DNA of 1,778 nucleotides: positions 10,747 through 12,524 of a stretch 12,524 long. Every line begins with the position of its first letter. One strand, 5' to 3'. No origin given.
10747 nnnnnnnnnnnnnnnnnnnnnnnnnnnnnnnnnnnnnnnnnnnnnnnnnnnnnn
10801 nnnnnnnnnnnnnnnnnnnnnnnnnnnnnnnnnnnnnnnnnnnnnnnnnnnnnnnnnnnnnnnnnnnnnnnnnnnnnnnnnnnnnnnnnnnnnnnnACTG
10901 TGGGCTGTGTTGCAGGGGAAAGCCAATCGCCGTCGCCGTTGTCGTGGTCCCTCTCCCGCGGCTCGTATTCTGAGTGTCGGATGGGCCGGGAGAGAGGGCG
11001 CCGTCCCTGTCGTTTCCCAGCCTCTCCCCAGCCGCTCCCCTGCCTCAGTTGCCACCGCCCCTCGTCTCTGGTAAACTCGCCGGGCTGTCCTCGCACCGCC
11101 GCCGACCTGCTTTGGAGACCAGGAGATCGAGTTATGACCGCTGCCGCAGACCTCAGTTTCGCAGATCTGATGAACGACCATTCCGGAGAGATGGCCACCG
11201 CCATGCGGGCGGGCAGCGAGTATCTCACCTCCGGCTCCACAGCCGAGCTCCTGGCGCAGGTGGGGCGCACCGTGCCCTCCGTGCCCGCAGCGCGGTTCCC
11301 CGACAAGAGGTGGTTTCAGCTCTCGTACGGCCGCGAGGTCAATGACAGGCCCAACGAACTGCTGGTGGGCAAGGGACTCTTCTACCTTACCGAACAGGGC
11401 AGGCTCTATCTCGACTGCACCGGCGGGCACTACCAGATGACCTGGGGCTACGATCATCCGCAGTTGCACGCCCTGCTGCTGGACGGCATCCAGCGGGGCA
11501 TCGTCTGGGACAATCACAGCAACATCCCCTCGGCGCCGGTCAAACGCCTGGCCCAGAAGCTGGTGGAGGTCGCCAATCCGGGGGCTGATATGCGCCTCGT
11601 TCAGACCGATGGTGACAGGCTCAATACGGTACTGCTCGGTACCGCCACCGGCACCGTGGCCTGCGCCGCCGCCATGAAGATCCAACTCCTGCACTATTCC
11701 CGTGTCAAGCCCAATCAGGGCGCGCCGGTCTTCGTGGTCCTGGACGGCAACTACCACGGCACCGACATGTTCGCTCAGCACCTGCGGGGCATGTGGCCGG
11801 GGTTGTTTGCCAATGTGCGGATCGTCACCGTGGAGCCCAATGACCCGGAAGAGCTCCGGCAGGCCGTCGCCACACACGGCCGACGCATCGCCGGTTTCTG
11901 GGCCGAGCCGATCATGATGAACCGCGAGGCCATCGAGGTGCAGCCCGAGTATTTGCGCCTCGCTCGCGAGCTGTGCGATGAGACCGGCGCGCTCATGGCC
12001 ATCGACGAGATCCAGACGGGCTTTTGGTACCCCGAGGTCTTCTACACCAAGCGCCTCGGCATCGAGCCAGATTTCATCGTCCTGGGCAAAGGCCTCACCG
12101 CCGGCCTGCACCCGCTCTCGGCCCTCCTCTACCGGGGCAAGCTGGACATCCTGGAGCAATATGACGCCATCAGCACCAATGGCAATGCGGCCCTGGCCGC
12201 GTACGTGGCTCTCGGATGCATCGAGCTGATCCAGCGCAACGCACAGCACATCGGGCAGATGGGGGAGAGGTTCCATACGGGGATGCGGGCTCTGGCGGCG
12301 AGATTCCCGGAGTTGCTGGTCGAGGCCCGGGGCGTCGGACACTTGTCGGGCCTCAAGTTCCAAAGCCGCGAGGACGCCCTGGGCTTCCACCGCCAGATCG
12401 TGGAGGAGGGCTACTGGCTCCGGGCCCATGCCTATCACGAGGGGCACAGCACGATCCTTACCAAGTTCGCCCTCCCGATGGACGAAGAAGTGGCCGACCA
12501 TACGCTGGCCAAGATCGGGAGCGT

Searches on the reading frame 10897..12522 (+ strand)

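Call 65: search_protein_families(library=pfam, proteins=[window:10897-12522:+], max_evalue=0.001)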
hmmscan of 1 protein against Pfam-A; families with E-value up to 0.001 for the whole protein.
window:10897-12522:+ (542 aa): 1 family
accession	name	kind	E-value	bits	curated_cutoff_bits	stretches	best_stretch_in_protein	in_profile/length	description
PF00202.27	Aminotran_3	-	1.5e-32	113.2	30.5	1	158-510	16-373/403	Aminotransferase class-III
